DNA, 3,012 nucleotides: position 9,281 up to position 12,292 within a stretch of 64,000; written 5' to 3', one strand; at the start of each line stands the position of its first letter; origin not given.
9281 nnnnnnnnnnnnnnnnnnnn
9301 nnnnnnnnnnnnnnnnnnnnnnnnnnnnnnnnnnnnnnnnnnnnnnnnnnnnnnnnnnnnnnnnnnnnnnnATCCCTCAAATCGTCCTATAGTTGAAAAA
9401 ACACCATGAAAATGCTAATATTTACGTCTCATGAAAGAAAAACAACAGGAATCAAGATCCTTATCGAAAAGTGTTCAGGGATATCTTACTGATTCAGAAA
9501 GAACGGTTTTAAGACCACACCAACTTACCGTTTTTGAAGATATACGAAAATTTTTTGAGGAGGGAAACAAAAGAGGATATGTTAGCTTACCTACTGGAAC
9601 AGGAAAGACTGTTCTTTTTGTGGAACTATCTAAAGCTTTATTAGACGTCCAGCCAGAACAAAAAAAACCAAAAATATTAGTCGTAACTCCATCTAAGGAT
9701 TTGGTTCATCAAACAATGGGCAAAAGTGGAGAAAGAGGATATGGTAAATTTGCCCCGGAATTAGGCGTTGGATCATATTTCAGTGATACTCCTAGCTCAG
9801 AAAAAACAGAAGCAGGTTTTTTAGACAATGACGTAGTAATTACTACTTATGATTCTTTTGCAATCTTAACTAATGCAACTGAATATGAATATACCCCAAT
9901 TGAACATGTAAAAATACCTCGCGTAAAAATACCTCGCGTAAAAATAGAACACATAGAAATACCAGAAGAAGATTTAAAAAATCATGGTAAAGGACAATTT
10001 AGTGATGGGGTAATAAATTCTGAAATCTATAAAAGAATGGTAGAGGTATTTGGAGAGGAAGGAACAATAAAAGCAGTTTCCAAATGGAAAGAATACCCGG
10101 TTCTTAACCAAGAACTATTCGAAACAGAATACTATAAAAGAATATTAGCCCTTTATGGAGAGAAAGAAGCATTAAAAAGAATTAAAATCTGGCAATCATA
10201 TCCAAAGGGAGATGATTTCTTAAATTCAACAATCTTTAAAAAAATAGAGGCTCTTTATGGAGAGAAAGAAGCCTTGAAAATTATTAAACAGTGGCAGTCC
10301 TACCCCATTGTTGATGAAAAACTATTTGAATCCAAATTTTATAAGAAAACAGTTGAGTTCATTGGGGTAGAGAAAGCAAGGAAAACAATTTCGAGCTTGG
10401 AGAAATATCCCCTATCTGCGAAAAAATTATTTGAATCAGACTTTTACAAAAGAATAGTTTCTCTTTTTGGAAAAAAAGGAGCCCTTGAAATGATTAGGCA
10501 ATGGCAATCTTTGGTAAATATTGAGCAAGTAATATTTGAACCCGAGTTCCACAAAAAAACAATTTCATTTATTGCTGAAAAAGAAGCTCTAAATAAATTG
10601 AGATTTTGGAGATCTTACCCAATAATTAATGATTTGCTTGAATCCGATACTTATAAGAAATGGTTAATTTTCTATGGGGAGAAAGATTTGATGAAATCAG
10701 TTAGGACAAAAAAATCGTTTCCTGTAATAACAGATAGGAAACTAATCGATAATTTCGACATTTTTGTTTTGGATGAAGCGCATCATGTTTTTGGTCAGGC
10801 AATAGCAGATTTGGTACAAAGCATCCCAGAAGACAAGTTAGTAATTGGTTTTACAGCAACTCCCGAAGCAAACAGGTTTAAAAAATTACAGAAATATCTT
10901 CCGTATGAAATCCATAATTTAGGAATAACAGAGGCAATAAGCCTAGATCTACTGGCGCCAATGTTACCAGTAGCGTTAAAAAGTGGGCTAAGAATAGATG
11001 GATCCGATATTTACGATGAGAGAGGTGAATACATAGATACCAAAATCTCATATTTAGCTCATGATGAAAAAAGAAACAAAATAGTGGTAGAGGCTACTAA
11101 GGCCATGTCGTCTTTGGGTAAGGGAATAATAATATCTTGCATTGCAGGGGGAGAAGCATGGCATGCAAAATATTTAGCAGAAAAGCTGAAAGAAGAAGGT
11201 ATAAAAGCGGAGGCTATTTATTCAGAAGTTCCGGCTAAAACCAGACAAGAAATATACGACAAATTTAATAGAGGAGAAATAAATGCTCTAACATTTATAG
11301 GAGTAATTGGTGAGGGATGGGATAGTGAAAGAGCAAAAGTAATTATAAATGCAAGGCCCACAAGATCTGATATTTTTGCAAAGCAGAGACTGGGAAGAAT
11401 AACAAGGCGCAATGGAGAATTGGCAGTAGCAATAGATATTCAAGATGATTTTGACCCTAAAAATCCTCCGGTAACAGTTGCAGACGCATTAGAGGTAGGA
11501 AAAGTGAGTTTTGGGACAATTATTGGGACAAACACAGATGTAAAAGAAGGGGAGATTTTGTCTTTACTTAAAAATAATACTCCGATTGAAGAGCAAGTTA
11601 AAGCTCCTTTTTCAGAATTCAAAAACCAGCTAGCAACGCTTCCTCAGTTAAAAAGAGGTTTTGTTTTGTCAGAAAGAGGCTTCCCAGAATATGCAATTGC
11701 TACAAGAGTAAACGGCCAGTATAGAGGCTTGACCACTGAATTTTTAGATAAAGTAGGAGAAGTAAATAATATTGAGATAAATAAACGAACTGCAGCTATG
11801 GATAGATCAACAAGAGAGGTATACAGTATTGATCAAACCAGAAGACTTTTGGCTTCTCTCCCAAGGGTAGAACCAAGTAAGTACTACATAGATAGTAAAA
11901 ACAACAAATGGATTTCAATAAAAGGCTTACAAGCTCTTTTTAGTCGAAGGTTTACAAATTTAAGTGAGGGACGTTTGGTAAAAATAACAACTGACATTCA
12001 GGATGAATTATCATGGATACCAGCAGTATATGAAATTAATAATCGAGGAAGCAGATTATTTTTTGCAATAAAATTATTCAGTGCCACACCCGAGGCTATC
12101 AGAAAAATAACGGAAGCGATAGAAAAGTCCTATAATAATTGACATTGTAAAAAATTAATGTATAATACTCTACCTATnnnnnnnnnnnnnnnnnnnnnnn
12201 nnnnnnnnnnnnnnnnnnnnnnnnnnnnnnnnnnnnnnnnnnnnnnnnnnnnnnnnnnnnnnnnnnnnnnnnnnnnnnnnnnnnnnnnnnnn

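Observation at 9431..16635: Candidate novel four-gene module between dnaJ and nusA: repeat-bearing SF2 helicase + wHTH/coiled-coil protein + small membrane protein + membrane-anchored ClpC-like unfoldase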

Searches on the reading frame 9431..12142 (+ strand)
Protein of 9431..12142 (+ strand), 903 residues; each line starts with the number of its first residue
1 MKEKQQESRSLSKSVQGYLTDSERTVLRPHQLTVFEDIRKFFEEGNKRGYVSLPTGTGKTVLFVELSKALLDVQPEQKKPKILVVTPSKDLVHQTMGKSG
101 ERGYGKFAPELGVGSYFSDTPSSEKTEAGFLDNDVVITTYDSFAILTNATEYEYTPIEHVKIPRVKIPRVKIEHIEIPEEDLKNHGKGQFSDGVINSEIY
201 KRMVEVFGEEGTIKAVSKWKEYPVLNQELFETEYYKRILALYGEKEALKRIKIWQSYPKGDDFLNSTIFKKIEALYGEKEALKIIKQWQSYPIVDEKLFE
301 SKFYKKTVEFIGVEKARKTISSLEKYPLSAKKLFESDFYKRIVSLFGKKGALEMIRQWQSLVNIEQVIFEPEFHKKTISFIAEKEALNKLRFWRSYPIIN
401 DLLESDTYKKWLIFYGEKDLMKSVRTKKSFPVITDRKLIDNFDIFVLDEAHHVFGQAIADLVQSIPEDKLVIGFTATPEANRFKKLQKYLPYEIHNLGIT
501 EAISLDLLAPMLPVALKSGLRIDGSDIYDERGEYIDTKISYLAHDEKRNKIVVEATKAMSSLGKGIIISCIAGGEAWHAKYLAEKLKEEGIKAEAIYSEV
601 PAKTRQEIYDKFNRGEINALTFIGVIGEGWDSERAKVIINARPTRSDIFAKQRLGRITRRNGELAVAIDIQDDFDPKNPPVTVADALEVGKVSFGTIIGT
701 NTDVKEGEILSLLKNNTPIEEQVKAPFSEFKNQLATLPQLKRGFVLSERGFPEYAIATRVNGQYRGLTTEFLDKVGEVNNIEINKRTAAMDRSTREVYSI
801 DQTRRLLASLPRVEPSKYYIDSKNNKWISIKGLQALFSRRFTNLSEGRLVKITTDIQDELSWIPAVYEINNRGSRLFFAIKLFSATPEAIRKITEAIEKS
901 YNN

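Call 4: search_protein_families(library=pfam, proteins=[window:9431-12142:+], max_evalue=0.01)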
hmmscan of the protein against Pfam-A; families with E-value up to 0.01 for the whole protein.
window:9431-12142:+ (903 aa): 6 families
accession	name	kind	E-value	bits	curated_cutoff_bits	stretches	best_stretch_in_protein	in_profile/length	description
PF04851.21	ResIII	-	2.1e-23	83.5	22.5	2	26-147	3-114/164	Type III restriction enzyme, res subunit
PF00270.35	DEAD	-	9.5e-15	55.2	26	2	29-147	2-109/167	DEAD/DEAH box helicase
PF00271.37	Helicase_C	-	2.3e-13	50.8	23.5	1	581-660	30-109/110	Helicase conserved C-terminal domain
PF18766.7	SWI2_SNF2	-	1e-09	38.8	26.7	2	31-98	2-67/221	SWI2/SNF2 ATPase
PF00176.29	SNF2-rel_dom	-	0.0017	18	24.9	1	55-156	26-115/290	SNF2-related domain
PF13086.12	AAA_11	-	0.0079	16.4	27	0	48-98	19-71/257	AAA domain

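Call 5: search_protein_families(library=padloc, proteins=[window:9431-12142:+], max_evalue=0.01)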
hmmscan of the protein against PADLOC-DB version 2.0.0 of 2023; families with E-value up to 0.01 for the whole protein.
window:9431-12142:+ (903 aa): 12 families
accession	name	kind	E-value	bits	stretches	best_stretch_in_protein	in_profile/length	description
PDLC02707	PbeA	-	2.9e-17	60.5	2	440-661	377-618/672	PbeA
PDLC03659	mREase_IV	-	5.4e-16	55.6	1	439-662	333-555/945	Type IV methyl-directed restriction enzyme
PDLC03658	mREase_IV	-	1.3e-15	54.2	1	440-670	334-557/953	Type IV methyl-directed restriction enzyme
PDLC02704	PbeA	-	9.3e-14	48.8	2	14-97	242-322/682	PbeA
PDLC02706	PbeA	-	2.1e-09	34.6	1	602-668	601-667/722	PbeA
PDLC01439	typeIV_DinG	-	6.5e-09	33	1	28-97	17-77/575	CAS-IV-A; associated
PDLC03928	PsyrT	-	2.1e-06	24.3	1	546-666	225-340/689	-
PDLC02870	DpdF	-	0.0012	15.4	1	557-674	221-333/534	DpdF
PDLC04140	mad8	-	0.0034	14.9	1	54-97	35-75/314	mads_8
PDLC01730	typeIV_DinG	-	0.0042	13.4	0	14-95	108-184/802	Csf4_1_IVA1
PDLC02861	DpdF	-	0.0088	12.4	0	567-658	243-331/611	DpdF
PDLC02501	BrxHI|BrxHII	-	0.009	12.1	0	578-690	260-372/925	BrxHI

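Call 6: search_protein_families(library=ncbifam, proteins=[window:9431-12142:+], max_evalue=0.01)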
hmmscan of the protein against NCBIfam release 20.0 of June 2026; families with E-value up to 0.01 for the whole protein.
window:9431-12142:+ (903 aa): 14 families
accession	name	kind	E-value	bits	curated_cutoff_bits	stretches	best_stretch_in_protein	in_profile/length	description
NF053632.1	heli_RadD_YejH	equivalog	7.9e-13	47.5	720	2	527-659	212-341/573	DNA repair helicase RadD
TIGR04095.1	dnd_restrict_1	equivalog_domain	3.7e-11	42.7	600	1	28-96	10-71/451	DNA phosphorothioation system restriction enzyme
NF008394.0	PRK11192.1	equivalog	5.6e-10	38.6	507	1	580-674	261-354/441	ATP-dependent RNA helicase SrmB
NF010337.0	PRK13766.1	equivalog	1.2e-08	33.6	610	0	602-665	410-474/781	Hef nuclease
NF002340.1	PRK01297.1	equivalog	1.7e-06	27.1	564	1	580-673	263-355/372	ATP-dependent RNA helicase RhlB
NF053636.1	DDHlcsCsdAPsy1082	equivalog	7.1e-06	24.8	890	1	534-670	216-346/512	DEAD/DEAH box helicase CsdA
NF045503.1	repair_heli_XPB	equivalog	9.1e-06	24.5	610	0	589-661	436-509/548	DNA repair helicase XPB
NF008744.0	PRK11776.1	equivalog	1e-05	24.3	524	1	578-671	254-346/460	ATP-dependent RNA helicase DbpA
NF053711.1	RNA_heli_RhlE1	exception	1.6e-05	23.9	750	1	581-665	259-342/434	RNA helicase RhlE1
TIGR04121.1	DEXH_lig_assoc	equivalog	2.7e-05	22.1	850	1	28-152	15-134/804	ligase-associated DNA damage response DEXH box helicase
NF053631.1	RNA_helic_CshA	equivalog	8.2e-05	21.6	646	0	582-667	253-337/434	degradosome RNA helicase CshA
NF046051.1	restrict_EcoAI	equivalog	0.00012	20.6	550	0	5-98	136-226/768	EcoAI/FtnUII family type I restriction enzme subunit R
NF007882.0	PRK10590.1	equivalog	0.00036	19.6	743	0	579-659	258-338/456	ATP-dependent RNA helicase RhlE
NF008642.0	PRK11634.1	equivalog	0.0015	17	989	0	55-95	52-90/628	DEAD/DEAH family ATP-dependent RNA helicase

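Call 16: find_homologous_proteins(query=window:9431-12142:+)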
Query window:9431-12142:+ (903 aa): 90 proteins with E <= 0.001 among 8000 candidates.
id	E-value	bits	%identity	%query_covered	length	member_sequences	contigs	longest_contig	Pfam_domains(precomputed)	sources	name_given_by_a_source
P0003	0.0e+0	2011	100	100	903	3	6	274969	PF00270.36,PF18766.8,PF00271.38,PF04851.22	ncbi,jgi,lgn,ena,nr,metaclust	ncbi:MAG: hypothetical protein A3B38_04160 [Candidatus Levybacteria bacterium RIFCSPLOWO2_01_FULL_36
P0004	0.0e+0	1103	56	67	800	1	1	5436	PF00270.36,PF18766.8,PF00271.38,PF04851.22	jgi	-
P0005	1.9e-190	653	44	56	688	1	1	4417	PF00270.36,PF18766.8,PF00271.38,PF04851.22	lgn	-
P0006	2.6e-190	653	45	53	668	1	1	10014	PF00270.36,PF18766.8,PF00271.38,PF04851.22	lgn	-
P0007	3.0e-190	653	46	56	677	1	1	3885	PF00270.36,PF00176.30,PF18766.8,PF00271.38,PF04851.22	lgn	-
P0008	7.8e-188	645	44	54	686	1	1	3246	PF00270.36,PF18766.8,PF00271.38,PF04851.22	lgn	-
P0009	1.4e-187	644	42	58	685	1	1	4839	PF00270.36,PF18766.8,PF00271.38,PF04851.22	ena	-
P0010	1.1e-186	641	45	52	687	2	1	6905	PF00270.36,PF18766.8,PF00271.38,PF04851.22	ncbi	-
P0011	3.7e-185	636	45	52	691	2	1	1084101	PF00270.36,PF18766.8,PF00271.38,PF04851.22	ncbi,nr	ncbi:MAG: hypothetical protein KatS3mg089_0579 [Patescibacteria group bacterium]|nr:MAG: hypothetica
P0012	4.3e-185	635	45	53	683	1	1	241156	PF00270.36,PF18766.8,PF00271.38,PF04851.22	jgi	jgi:superfamily II DNA or RNA helicase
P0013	1.7e-184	633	44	56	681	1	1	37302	PF00270.36,PF00176.30,PF18766.8,PF00271.38,PF04851.22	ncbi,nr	ncbi:DEAD/DEAH box helicase [Candidatus Saccharibacteria bacterium]|nr:DEAD/DEAH box helicase [Candi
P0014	7.9e-184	631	44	54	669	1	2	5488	PF00270.36,PF18766.8,PF00271.38,PF04851.22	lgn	-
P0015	3.4e-183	629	46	52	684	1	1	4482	PF00270.36,PF18766.8,PF00271.38,PF04851.22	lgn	-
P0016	1.2e-182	627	45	55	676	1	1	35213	PF00270.36,PF18766.8,PF00271.38,PF04851.22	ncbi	-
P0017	1.3e-178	614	44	52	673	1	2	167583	PF00270.36,PF00176.30,PF18766.8,PF00271.38,PF04851.22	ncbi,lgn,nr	ncbi:hypothetical protein B7Z00_00350 [Candidatus Saccharibacteria bacterium 32-50-10]|nr:MAG: hypot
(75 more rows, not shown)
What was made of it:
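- Closest known: SauUSI-type type IV restriction helicase. Same: More distant database hits are PLD+DUF3427 helicases (call 16).
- About 45 clusters form the family in a 5.8-billion-protein database (call 16).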

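Call 19: find_related_loci(query=A1, collection=genome_contigs, flank=10000)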
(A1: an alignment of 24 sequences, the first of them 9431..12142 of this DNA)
Query A1 (903 aa) in genome_contigs; peptide patterns used: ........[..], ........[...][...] (x = any residue, [..] = any of these).
599 stretches matched a pattern (row limit reached: there are more); 205 encode a relative of the query (tblastn E <= 1e-3); the best 80 are kept; 79 distinct loci.
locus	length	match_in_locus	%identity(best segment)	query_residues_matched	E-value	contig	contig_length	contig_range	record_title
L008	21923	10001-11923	44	22-902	1e-135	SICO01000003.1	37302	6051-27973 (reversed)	MAG: Candidatus Saccharibacteria bacterium isolate Baikal-deep-G207 BACOMB-C4765, whole genome shotgun sequence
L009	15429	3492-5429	45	8-900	2e-134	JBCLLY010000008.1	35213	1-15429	Candidatus Levyibacteriota bacterium isolate SLM_LV1_02b-C10 Node_8_length_35213_cov_52.808191, whole genome shotgun seq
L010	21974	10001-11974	44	2-901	1e-129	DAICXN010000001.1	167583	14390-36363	MAG TPA_asm: Candidatus Saccharibacteria bacterium isolate clean1742 NODE_1_length_167583_cov_4.433113, whole genome sho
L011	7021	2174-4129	44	4-890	1e-125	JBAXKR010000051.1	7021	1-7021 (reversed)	MAG: bacterium isolate ELA406 MAG406_51, whole genome shotgun sequence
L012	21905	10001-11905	43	7-901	3e-124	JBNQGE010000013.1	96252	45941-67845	MAG: Candidatus Saccharibacteria bacterium isolate Bin_28 c_000000000019, whole genome shotgun sequence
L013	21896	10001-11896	39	15-868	2e-94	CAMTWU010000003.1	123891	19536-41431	MAG: uncultured Candidatus Saccharibacteria bacterium isolate G02_MAG_00010 genome assembly, contig: G02_MAG_00010_00000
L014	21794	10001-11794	38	14-844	2e-89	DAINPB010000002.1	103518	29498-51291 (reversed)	MAG TPA_asm: Candidatus Saccharibacteria bacterium isolate CTOTU10859 NODE_17_length_103518_cov_5.376279, whole genome s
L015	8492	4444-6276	32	13-885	5e-60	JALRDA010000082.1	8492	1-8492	MAG: Candidatus Saccharimonadia bacterium isolate JJ.18 JJ_1495158, whole genome shotgun sequence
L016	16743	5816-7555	33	3-843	1e-59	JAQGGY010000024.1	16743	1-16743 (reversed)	MAG: Candidatus Saccharibacteria bacterium isolate RYN_419 scaffold_1474526, whole genome shotgun sequence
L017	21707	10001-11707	34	13-841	1e-59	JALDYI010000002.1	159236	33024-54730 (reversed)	MAG: Candidatus Saccharibacteria bacterium isolate MCT-ROC-18 NODE_32_length_159236_cov_7.331290, whole genome shotgun s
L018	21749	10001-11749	33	5-841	9e-59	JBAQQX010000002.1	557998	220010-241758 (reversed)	MAG: Candidatus Saccharimonadales bacterium isolate MFD12015_ilm_asm_bin4 k127_17485, whole genome shotgun sequence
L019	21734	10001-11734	32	5-841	2e-54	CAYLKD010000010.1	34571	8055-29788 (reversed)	MAG TPA_asm: uncultured Candidatus Saccharibacteria bacterium isolate binchicken_co183_32 genome assembly, contig: NODE_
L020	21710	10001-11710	33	13-841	5e-53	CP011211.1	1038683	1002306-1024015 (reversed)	MAG: Candidatus Saccharibacteria bacterium GW2011_GWC2_44_17, complete genome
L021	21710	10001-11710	32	14-842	5e-53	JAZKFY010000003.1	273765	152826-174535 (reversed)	MAG: Patescibacteria group bacterium isolate DC_RB_04_SPN110320-bin024_1 DCRB04SPN_B024_1_000000000003, whole genome sho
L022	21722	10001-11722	32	7-841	2e-52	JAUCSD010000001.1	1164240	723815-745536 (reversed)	MAG: Candidatus Saccharibacteria bacterium isolate RYN_404 scaffold_239928, whole genome shotgun sequence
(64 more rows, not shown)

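Call 39: search_solved_structures(query=window:9431-12142:+, max_evalue=0.001)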
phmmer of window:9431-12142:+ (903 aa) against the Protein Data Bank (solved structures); distinct sequences matched with E-value up to 0.001: 18.
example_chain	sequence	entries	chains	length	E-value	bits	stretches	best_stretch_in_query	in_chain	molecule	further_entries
7clg_A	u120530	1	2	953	1.2e-14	56.6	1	440-673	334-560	Putative helicase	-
3fht_A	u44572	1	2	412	3.4e-06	28.6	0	54-114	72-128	ATP-dependent RNA helicase DDX19B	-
3g0h_A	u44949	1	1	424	3.7e-06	28.5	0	54-114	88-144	ATP-dependent RNA helicase DDX19B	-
6b4i_E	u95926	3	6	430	3.9e-06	28.4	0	54-114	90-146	ATP-dependent RNA helicase DDX19B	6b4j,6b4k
3ews_A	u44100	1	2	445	4.4e-06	28.3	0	54-114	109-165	ATP-dependent RNA helicase DDX19B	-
3fmp_B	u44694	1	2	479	5.3e-06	28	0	54-114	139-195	ATP-dependent RNA helicase DDX19B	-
4kbf_A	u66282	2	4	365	1e-05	27.1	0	54-139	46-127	Heat resistant RNA dependent ATPase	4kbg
5elx_A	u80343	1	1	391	1.6e-05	26.4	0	578-671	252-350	ATP-dependent RNA helicase DBP5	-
3pey_A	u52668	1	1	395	1.7e-05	26.3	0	577-672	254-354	ATP-dependent RNA helicase DBP5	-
3pew_A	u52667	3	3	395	1.8e-05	26.3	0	578-673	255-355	ATP-dependent RNA helicase DBP5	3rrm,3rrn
5tnu_A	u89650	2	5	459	0.00016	23.1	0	603-670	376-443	DNA-dependent ATPase XPBII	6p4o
1wp9_A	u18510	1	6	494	0.00045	21.6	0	579-660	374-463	ATP-dependent RNA helicase, putative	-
6p4f_A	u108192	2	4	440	0.00066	21.1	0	603-670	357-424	DNA-dependent ATPase XPBII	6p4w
4bru_A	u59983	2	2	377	0.00076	20.9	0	569-670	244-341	ATP-DEPENDENT RNA HELICASE DHH1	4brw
2j0u_B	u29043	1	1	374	0.0008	20.8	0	580-671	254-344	ATP-DEPENDENT RNA HELICASE DDX48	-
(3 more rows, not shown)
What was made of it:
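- Closest known: SauUSI-type type IV restriction helicase. Same: Sequence similarity runs from motif II to motif VI (E 1e-14 to 7CLG, call 39; E 1e-16/1e-17 to mREase_IV and PbeA, call 5).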

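Call 41: search_protein_families(library=pfam, proteins=[L008:13269-14564:+, L012:13069-14364:+, L013:13777-15075:+, L010:13277-14344:+, L014:13698-14690:+, L008:8126-8896:+, L010:8598-9635:-, L012:8115-9179:+, L014:8112-8960:+, L009:519-3254:+], max_evalue=0.0001)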
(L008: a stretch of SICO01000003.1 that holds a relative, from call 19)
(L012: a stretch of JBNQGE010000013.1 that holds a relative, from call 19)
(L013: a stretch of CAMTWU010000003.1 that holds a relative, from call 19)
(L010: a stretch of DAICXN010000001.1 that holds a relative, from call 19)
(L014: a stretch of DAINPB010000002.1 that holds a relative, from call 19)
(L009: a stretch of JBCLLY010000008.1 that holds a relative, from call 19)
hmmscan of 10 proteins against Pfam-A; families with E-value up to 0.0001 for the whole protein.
L008:13269-14564:+ (432 aa): 3 families
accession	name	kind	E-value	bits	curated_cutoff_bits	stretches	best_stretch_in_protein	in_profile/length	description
PF05697.18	Trigger_N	-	2.3e-30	106.2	22.2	1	8-150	1-143/144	Bacterial trigger factor protein (TF)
PF05698.19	Trigger_C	-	6.1e-26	91.8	22.7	1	269-427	2-161/162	Bacterial trigger factor protein (TF) C-terminus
PF00254.34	FKBP_C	-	6.9e-13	49.2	21.1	1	163-244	3-93/94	FKBP-type peptidyl-prolyl cis-trans isomerase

L012:13069-14364:+ (432 aa): 2 families
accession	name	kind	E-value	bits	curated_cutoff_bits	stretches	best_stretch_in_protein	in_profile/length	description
PF02875.26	Mur_ligase_C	-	5e-12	47.2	28.4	1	291-418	1-126/127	Mur ligase, glutamate ligase domain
PF08245.18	Mur_ligase_M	-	8.4e-11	42.6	24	1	63-232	1-139/200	Mur ligase middle domain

L013:13777-15075:+ (433 aa): 0 families

L010:13277-14344:+ (356 aa): 3 families
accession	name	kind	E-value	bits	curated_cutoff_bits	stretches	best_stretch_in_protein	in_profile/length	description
PF13460.12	NAD_binding_10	-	3.3e-06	27.5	27.2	1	30-149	1-104/184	NAD(P)H-binding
PF01370.27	Epimerase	-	7.9e-06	25.9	20.9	1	26-148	1-120/240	NAD dependent epimerase/dehydratase family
PF01073.25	3Beta_HSD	-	8.9e-06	25.4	22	1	28-152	2-125/280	3-beta hydroxysteroid dehydrogenase/isomerase family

L014:13698-14690:+ (331 aa): 0 families

L008:8126-8896:+ (257 aa): 1 family
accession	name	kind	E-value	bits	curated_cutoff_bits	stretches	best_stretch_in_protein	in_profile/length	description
PF00882.24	Zn_dep_PLPC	-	6.1e-07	30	26.8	1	90-203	55-141/167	Zinc dependent phospholipase C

L010:8598-9635:- (346 aa): 2 families
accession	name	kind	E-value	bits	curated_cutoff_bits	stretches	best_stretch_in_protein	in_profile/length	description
PF13408.12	Zn_ribbon_recom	-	7.1e-06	26.7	25.3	1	147-202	2-49/58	Recombinase zinc beta ribbon domain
PF07508.19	Recombinase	-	8.8e-05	23.1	21.1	0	67-130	26-98/102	Recombinase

L012:8115-9179:+ (355 aa): 1 family
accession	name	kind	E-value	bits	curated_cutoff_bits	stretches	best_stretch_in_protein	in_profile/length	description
PF00704.34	Glyco_hydro_18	-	3.4e-05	24.1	29.6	1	148-348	93-315/317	Glycosyl hydrolases family 18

L014:8112-8960:+ (283 aa): 1 family
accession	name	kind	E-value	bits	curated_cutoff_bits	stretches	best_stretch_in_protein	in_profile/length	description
PF02517.21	Rce1-like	-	9.6e-10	39.1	22.4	1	182-266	4-87/93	Type II CAAX prenyl endopeptidase Rce1-like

L009:519-3254:+ (912 aa): 5 families
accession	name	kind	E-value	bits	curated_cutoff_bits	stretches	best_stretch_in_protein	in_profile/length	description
PF07517.20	SecA_DEAD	-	5.4e-108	361.1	24.6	1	7-402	2-290/290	SecA DEAD-like domain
PF21090.3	P-loop_SecA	-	2.2e-82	276.1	27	1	418-617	2-205/205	SecA P-loop domain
PF07516.18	SecA_SW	-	8.7e-50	170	26.7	1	619-832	1-199/200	SecA Wing and Scaffold domain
PF01043.26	SecA_PP_bind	-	2.1e-34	118.8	23.5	1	253-358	3-110/110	SecA preprotein cross-linking domain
PF02810.21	SEC-C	-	4.5e-09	36.4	20.4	1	893-911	1-19/19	SEC-C motif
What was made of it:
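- A serine-recombinase fragment lies directly upstream in L010 (call 41).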

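Call 47: find_related_loci(query=A1, collection=viral_contigs, flank=8000)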
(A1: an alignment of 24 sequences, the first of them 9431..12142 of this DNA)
Query A1 (903 aa) in viral_contigs; peptide patterns used: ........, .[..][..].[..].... (x = any residue, [..] = any of these).
600 stretches matched a pattern (row limit reached: there are more); 462 encode a relative of the query (tblastn E <= 1e-3); the best 80 are kept; 80 distinct loci.
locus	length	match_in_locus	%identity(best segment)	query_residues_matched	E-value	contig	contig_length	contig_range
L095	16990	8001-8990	28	37-661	3e-24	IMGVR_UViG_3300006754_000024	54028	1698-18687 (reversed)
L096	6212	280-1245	28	26-660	3e-21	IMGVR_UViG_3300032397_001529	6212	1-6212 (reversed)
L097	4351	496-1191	29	448-672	1e-18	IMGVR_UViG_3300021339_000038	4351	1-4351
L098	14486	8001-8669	28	439-672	1e-18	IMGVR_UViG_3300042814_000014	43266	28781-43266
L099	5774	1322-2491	27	27-672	4e-18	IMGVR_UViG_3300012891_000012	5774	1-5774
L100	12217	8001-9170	27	27-672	4e-18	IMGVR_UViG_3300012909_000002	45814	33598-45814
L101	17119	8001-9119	30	27-659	9e-18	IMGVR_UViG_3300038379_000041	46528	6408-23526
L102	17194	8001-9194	25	1-659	1e-17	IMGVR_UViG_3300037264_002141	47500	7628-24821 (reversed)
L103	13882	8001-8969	28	27-659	1e-17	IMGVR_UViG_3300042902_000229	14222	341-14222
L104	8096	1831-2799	28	27-659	1e-17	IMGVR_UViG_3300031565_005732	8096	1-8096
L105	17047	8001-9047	26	9-661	2e-17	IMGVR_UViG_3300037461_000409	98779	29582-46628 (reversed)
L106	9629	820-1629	26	466-730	1e-17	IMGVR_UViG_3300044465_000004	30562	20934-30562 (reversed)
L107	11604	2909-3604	28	440-673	6e-17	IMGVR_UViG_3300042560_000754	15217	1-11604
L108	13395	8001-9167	29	27-672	4e-17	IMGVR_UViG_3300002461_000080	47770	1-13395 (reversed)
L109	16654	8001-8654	28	440-659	9e-17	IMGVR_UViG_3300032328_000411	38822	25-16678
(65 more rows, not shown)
